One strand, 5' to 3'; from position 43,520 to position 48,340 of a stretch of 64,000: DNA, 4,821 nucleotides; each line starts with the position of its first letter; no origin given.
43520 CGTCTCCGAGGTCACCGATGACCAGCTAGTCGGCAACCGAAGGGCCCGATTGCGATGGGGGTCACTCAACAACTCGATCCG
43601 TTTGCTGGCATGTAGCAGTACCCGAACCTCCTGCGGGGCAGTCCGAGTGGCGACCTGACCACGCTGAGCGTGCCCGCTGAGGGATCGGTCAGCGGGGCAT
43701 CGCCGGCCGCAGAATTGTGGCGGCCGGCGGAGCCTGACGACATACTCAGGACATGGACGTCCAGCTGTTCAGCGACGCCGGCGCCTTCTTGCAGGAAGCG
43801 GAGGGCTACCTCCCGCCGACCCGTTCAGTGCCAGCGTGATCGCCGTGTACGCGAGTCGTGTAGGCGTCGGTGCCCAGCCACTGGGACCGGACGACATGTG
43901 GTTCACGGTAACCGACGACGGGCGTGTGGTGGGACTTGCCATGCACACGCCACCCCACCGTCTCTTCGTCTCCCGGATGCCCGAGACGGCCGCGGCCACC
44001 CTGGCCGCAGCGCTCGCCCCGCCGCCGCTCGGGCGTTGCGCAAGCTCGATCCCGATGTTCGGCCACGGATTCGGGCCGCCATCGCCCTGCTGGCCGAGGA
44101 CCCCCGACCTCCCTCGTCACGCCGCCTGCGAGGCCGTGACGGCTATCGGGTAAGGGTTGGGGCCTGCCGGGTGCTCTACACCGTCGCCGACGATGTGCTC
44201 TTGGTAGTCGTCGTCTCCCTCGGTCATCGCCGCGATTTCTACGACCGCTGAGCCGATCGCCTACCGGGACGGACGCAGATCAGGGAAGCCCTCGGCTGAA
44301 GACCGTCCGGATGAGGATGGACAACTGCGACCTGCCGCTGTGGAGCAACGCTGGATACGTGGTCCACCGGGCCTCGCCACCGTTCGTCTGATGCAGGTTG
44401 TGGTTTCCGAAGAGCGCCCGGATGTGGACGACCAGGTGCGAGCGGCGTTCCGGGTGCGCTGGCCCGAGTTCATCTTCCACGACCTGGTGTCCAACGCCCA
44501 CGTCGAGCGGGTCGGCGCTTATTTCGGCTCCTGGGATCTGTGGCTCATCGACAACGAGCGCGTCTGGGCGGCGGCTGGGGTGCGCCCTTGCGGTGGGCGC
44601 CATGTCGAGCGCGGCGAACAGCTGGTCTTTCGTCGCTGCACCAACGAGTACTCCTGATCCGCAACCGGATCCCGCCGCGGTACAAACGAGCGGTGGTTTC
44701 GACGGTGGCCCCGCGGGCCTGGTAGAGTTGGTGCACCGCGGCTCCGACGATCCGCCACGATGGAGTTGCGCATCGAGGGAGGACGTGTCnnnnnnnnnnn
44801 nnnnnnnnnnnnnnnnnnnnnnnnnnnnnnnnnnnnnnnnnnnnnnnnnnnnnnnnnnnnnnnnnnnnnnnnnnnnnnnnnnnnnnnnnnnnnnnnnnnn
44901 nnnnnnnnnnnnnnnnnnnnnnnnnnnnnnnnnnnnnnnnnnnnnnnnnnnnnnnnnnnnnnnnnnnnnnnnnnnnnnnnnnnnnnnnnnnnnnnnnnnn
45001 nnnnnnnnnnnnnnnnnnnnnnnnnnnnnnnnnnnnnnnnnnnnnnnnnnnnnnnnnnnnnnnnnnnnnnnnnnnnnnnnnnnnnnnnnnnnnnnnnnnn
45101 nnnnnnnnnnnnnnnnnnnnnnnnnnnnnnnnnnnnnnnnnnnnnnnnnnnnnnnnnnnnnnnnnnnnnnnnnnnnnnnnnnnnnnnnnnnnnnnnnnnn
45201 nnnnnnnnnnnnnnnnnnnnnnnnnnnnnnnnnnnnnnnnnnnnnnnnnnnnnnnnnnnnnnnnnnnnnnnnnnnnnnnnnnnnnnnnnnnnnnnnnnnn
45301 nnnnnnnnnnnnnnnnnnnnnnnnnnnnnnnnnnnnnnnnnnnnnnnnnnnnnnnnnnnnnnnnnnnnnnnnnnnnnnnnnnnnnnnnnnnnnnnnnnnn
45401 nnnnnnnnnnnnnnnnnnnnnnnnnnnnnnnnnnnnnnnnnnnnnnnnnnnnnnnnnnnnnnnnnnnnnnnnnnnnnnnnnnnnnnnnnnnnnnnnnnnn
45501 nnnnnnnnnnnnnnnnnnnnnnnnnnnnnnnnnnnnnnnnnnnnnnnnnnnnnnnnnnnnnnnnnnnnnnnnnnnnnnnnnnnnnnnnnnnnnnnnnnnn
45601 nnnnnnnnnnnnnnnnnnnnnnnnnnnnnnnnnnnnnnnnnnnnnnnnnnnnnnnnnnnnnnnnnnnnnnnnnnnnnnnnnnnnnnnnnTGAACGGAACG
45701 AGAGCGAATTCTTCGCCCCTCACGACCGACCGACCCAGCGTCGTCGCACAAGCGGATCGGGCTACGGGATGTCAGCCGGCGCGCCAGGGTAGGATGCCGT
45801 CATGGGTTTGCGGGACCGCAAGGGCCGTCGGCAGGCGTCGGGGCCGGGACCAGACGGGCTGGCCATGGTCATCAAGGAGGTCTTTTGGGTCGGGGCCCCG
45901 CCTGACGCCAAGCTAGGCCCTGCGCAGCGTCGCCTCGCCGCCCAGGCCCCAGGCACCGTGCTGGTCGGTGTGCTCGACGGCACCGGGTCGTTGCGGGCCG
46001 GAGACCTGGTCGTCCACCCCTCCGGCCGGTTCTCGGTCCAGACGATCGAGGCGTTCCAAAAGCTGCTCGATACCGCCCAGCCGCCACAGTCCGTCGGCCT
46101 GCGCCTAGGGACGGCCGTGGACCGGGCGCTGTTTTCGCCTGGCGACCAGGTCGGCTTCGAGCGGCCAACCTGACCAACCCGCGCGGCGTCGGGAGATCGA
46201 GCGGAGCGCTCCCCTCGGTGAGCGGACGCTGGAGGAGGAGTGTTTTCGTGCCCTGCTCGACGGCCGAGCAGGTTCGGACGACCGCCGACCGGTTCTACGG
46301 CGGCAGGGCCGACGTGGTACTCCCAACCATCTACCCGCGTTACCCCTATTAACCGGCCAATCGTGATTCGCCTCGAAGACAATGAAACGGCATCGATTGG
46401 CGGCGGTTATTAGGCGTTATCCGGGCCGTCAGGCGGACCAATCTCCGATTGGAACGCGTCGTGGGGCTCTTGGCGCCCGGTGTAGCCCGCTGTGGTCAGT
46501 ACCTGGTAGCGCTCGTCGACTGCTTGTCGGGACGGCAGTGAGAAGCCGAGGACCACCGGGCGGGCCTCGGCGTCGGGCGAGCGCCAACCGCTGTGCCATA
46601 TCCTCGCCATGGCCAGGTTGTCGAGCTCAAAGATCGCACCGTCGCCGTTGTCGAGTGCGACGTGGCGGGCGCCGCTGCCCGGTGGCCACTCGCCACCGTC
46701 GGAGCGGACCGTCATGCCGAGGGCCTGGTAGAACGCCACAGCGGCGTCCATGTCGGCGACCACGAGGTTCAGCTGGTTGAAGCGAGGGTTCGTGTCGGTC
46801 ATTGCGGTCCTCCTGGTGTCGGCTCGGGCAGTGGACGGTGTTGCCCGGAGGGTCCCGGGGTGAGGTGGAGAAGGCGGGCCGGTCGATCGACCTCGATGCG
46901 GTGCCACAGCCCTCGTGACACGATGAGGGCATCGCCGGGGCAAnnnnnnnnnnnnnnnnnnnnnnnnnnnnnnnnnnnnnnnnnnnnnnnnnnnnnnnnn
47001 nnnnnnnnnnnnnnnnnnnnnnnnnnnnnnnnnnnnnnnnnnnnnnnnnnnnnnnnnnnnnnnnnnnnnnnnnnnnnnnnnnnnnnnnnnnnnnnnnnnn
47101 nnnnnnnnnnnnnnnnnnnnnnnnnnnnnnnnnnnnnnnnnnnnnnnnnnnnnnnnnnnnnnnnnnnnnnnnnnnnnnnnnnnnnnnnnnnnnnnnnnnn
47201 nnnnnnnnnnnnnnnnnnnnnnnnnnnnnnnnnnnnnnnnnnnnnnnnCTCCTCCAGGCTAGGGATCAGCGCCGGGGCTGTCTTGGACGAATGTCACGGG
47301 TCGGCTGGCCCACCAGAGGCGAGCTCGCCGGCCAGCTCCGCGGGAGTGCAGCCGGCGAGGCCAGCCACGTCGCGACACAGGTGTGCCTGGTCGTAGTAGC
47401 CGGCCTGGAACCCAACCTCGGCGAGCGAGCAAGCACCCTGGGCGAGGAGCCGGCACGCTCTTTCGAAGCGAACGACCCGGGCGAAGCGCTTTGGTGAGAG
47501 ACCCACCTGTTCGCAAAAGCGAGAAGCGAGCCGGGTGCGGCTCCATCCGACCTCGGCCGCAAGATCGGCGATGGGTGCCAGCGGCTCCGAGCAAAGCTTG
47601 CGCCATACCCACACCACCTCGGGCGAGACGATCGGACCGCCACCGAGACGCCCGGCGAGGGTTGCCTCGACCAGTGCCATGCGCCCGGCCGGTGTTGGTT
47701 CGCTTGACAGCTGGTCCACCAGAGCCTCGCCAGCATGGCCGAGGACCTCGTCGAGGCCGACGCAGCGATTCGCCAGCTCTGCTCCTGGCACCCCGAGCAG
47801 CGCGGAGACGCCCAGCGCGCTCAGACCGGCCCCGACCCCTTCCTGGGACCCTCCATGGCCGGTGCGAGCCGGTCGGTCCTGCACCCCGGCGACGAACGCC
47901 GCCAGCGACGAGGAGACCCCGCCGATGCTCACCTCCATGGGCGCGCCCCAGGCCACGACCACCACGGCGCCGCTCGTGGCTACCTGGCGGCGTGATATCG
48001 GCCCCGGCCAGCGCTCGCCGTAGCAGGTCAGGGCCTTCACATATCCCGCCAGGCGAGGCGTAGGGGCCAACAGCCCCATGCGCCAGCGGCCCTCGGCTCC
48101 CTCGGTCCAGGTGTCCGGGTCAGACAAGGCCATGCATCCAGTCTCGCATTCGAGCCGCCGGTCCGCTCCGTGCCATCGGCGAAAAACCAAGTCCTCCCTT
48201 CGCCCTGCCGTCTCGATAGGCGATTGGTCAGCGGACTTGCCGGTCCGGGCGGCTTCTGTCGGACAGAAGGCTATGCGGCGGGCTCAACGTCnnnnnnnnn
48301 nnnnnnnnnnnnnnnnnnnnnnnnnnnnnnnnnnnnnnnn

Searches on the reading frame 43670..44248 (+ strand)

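Call 46: search_protein_families(library=pfam, proteins=[window:43670-44248:+], max_evalue=0.001)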
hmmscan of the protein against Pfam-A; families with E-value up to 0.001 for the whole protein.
window:43670-44248:+ (193 aa): 1 family
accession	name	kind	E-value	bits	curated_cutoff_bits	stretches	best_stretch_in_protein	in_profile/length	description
PF05016.21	ParE_toxin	-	3.9e-08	34.2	23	1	117-189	5-87/89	ParE toxin of type II toxin-antitoxin system, parDE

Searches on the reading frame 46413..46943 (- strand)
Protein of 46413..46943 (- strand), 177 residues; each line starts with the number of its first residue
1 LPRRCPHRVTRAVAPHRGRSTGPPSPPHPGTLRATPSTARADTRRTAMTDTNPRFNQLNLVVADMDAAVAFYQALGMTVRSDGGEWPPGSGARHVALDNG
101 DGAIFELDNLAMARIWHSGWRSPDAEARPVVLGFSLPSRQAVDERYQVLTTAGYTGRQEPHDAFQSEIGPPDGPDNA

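Call 46: search_protein_families(library=pfam, proteins=[window:46413-46943:-], max_evalue=0.001)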
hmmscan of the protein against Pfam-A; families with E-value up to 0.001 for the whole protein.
window:46413-46943:- (177 aa): 2 families
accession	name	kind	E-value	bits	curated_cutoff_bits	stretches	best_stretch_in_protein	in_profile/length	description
PF00903.31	Glyoxalase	-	7.8e-08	33.2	20.6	1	54-165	1-104/121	Glyoxalase/Bleomycin resistance protein/Dioxygenase superfamily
PF22677.2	Ble-like_N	-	8.8e-06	25.8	24.5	1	55-81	2-29/41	Bleomycin resistance protein-like N-terminal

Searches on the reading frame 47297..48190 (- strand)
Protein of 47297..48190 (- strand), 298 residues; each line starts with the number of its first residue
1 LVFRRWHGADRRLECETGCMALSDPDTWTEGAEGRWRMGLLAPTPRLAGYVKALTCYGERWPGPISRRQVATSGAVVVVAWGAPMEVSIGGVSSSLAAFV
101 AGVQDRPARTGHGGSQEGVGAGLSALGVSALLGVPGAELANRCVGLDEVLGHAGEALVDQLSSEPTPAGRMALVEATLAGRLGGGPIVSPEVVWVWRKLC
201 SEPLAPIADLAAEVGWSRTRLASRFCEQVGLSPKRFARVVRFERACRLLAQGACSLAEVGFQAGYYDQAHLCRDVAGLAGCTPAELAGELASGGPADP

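Call 46: search_protein_families(library=pfam, proteins=[window:47297-48190:-], max_evalue=0.001)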
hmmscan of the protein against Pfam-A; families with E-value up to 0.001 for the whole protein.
window:47297-48190:- (298 aa): 3 families
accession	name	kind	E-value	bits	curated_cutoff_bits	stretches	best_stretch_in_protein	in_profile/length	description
PF12833.13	HTH_18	-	2.6e-16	60.1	33.6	1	210-286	1-77/80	Helix-turn-helix domain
PF00165.29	HTH_AraC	-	2.6e-07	31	26.6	0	206-236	10-40/42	Bacterial regulatory helix-turn-helix proteins, AraC family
PF20240.3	DUF6597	-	0.00012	22.6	27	1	42-144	4-102/103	Domain of unknown function (DUF6597)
